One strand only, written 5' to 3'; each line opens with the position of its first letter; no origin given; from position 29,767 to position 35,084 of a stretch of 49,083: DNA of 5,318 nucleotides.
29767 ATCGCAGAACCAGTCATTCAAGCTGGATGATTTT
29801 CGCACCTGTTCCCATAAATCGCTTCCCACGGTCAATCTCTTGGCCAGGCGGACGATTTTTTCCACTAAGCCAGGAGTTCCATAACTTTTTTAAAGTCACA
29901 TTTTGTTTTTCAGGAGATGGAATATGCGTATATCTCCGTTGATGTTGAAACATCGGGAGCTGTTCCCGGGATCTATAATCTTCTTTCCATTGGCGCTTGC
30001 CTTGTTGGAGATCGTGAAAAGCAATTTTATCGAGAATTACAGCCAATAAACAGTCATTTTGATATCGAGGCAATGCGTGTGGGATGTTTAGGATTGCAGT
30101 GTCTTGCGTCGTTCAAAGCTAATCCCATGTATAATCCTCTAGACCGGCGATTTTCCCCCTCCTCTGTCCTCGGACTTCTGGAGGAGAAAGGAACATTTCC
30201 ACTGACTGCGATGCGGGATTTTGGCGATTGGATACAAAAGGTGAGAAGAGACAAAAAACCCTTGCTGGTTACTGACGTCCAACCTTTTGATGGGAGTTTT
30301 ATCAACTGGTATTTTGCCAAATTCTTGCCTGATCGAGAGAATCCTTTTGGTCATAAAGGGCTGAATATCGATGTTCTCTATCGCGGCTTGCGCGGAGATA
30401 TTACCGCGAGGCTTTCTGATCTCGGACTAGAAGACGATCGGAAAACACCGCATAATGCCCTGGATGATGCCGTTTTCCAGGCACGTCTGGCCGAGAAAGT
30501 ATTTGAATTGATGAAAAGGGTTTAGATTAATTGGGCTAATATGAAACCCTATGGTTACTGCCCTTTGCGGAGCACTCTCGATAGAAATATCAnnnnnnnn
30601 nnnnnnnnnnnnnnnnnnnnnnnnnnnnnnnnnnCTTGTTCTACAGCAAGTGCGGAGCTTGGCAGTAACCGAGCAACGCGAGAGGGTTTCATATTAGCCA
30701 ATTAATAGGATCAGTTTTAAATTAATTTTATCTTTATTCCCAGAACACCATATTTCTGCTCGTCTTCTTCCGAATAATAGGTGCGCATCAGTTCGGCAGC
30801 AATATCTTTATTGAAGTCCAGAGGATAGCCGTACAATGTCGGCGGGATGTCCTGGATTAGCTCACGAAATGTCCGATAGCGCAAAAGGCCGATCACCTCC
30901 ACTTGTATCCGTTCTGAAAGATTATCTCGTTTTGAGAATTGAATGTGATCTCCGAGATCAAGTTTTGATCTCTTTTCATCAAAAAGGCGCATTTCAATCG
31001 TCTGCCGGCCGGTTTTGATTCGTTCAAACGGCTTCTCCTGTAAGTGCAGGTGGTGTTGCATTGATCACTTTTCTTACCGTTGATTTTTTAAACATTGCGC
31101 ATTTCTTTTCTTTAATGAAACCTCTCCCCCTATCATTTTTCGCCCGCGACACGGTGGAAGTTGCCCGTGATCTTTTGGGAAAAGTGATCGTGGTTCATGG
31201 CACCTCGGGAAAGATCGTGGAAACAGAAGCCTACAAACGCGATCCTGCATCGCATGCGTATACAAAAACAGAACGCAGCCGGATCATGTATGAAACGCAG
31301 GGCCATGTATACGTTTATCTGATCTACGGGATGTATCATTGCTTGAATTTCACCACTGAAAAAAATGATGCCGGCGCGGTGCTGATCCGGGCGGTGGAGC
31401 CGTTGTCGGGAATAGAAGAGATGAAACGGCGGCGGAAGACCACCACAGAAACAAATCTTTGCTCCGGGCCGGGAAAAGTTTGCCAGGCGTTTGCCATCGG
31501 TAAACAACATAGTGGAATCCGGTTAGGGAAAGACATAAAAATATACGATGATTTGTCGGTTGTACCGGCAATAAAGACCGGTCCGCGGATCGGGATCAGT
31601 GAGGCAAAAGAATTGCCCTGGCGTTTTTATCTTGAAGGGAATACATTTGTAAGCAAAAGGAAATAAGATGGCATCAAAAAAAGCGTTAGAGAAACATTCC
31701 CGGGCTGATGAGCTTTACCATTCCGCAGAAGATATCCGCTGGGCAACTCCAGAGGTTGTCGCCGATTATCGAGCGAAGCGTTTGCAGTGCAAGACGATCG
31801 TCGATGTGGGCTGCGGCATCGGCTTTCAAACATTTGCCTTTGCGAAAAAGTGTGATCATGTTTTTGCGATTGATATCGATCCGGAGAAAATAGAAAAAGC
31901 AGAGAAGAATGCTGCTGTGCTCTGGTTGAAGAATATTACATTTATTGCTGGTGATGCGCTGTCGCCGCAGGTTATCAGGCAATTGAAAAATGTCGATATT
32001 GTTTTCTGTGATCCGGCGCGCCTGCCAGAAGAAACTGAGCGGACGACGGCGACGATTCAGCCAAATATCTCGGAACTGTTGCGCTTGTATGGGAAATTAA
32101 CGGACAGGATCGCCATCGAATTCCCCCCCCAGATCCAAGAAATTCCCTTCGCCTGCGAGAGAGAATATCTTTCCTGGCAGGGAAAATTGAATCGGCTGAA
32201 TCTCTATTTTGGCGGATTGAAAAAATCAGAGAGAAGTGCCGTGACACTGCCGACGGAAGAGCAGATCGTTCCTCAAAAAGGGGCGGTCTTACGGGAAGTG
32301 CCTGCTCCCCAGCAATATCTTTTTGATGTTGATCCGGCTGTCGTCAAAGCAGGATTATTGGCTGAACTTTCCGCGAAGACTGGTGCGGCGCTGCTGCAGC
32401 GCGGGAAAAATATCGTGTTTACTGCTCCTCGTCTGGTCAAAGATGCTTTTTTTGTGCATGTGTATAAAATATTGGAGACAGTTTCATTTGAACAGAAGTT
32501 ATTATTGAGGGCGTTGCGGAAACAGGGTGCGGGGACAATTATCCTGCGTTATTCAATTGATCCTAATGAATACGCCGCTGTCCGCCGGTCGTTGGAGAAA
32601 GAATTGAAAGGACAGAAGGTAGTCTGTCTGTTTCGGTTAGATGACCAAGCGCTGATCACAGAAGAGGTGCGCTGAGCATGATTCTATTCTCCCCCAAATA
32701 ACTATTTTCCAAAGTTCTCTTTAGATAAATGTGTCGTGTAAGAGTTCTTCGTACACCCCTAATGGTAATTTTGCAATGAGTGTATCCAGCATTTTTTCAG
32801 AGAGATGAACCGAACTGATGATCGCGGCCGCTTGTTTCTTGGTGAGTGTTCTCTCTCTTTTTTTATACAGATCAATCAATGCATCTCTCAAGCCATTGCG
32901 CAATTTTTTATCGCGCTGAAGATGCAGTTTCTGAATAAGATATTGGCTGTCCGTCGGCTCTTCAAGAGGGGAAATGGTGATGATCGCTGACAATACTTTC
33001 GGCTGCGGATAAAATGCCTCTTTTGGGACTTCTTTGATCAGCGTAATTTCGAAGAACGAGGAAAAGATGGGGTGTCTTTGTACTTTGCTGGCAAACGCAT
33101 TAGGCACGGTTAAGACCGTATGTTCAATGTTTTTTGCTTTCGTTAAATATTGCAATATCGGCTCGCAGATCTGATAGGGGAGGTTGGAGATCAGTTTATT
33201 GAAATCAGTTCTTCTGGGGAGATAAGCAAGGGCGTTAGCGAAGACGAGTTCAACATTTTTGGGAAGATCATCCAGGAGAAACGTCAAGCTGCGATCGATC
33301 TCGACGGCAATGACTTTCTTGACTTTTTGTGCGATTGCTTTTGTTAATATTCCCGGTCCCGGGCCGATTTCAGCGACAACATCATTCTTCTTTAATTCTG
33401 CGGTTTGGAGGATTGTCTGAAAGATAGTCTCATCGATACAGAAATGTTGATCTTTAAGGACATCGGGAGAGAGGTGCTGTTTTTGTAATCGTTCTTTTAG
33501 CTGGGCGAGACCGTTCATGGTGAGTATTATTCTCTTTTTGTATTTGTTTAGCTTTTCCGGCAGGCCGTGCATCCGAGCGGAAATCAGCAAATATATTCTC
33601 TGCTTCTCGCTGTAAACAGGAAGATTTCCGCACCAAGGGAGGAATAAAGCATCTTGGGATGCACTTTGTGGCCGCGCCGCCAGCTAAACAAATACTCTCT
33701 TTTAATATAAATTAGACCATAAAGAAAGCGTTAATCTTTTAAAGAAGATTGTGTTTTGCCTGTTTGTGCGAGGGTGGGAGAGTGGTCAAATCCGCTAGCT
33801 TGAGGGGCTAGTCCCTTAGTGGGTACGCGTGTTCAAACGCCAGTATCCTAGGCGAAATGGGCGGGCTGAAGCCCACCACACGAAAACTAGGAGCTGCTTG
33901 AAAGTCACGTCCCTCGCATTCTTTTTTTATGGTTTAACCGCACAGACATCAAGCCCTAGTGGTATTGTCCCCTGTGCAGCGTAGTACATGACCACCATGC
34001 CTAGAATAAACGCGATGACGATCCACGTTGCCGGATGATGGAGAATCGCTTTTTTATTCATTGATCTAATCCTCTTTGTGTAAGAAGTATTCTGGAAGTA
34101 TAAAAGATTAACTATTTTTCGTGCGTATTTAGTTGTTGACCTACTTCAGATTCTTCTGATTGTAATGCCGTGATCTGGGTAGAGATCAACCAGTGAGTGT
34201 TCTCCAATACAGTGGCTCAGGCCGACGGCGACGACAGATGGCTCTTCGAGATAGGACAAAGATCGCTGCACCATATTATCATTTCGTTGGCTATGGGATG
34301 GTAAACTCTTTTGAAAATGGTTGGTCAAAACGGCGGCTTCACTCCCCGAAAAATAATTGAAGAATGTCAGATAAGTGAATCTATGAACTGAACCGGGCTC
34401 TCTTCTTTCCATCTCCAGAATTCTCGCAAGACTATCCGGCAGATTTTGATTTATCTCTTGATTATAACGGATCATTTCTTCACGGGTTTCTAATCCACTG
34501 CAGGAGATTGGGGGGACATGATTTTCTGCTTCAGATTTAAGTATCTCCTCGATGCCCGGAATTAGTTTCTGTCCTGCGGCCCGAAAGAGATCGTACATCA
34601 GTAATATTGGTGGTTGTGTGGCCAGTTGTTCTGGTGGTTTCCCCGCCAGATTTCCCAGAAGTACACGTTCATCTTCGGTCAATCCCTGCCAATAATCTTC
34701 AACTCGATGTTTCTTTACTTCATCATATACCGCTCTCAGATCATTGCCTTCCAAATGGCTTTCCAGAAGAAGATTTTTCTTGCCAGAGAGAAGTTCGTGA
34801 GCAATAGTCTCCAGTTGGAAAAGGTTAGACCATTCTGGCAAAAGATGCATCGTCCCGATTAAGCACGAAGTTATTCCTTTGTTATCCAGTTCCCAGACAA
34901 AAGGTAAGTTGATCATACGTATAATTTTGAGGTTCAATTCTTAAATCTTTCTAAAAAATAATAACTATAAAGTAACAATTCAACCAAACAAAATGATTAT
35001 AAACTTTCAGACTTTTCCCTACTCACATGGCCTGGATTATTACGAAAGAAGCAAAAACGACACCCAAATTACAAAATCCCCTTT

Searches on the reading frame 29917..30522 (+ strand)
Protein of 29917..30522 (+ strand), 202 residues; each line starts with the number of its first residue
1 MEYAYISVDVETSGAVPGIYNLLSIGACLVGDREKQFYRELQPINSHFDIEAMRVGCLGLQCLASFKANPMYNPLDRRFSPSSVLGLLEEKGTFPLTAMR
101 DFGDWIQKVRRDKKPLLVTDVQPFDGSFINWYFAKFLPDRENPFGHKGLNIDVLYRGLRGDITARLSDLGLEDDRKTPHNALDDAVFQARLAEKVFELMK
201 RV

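Call 25: search_protein_families(library=pfam, proteins=[window:29917-30522:+], max_evalue=0.001)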
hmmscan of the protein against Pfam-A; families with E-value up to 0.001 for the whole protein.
window:29917-30522:+ (202 aa): 2 families
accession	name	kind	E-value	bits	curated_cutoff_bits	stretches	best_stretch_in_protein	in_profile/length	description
PF16473.11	Rv2179c-like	-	1.4e-07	31.9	27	1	97-195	82-176/177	3'-5' exoribonuclease Rv2179c-like domain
PF00929.31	RNase_T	-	0.00036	21.6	24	0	99-188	74-160/164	Exonuclease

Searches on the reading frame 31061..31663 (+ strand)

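Call 25: search_protein_families(library=pfam, proteins=[window:31061-31663:+], max_evalue=0.001)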
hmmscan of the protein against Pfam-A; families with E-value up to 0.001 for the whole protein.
window:31061-31663:+ (201 aa): 1 family
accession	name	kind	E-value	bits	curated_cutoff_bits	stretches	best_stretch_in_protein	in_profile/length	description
PF02245.21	Pur_DNA_glyco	-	6.6e-62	208.5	27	1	25-194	1-180/181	Methylpurine-DNA glycosylase (MPG)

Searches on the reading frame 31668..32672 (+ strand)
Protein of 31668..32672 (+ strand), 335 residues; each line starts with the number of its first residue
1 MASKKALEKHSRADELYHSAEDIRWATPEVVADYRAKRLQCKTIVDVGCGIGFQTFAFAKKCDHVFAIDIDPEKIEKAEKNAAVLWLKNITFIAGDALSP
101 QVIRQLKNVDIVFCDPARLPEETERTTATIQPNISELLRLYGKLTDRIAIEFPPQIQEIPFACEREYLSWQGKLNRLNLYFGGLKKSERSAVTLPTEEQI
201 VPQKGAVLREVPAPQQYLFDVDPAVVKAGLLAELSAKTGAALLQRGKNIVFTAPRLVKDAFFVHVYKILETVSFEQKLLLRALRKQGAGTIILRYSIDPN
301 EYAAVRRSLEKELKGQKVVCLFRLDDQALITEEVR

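Call 25: search_protein_families(library=pfam, proteins=[window:31668-32672:+], max_evalue=0.001)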
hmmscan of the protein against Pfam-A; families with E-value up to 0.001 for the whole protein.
window:31668-32672:+ (335 aa): 11 families
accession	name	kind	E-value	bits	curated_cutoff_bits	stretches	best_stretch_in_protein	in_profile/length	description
PF13847.12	Methyltransf_31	-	5e-14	52.6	27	1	43-117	6-83/145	Methyltransferase domain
PF13649.12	Methyltransf_25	-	5.7e-11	43.4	27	1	44-115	1-71/97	Methyltransferase domain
PF09445.16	Methyltransf_15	-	5.1e-10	39.6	22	1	41-116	1-79/165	RNA cap guanine-N2 methyltransferase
PF08241.18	Methyltransf_11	-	5.9e-08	33.7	21.2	1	45-114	1-66/95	Methyltransferase domain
PF02390.23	Methyltransf_4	-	2.2e-06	27.7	24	1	42-116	3-83/173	Putative methyltransferase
PF05175.20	MTS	-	2.7e-06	27.6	23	1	41-116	32-106/170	Methyltransferase small domain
PF01728.25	FtsJ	-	6.3e-06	26.7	24.1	1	40-117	21-100/181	FtsJ-like methyltransferase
PF08242.18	Methyltransf_12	-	1.3e-05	26.2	30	1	45-114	1-71/98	Methyltransferase domain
PF13679.12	Methyltransf_32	-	1.7e-05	25.3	27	1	34-110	20-103/143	Methyltransferase domain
PF00398.26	RrnaAD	-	0.00011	21.9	24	1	42-133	32-96/263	Ribosomal RNA adenine dimethylase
PF06325.19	PrmA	-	0.00026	21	22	1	40-114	161-232/296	Ribosomal protein L11 methyltransferase (PrmA)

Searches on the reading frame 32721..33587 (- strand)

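Call 25: search_protein_families(library=pfam, proteins=[window:32721-33587:-], max_evalue=0.001)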
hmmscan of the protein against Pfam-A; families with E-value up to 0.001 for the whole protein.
window:32721-33587:- (288 aa): 1 family
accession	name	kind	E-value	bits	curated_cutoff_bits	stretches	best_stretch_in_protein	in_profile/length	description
PF00398.26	RrnaAD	-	2.6e-31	109.1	24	1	47-235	10-225/263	Ribosomal RNA adenine dimethylase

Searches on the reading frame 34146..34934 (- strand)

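Call 25: search_protein_families(library=pfam, proteins=[window:34146-34934:-], max_evalue=0.001)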
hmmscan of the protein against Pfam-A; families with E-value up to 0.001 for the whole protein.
window:34146-34934:- (262 aa): 1 family
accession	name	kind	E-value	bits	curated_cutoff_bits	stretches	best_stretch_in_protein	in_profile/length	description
PF01963.22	TraB_PrgY_gumN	-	8.1e-12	46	26.8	1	12-261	1-263/263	TraB/PrgY/gumN family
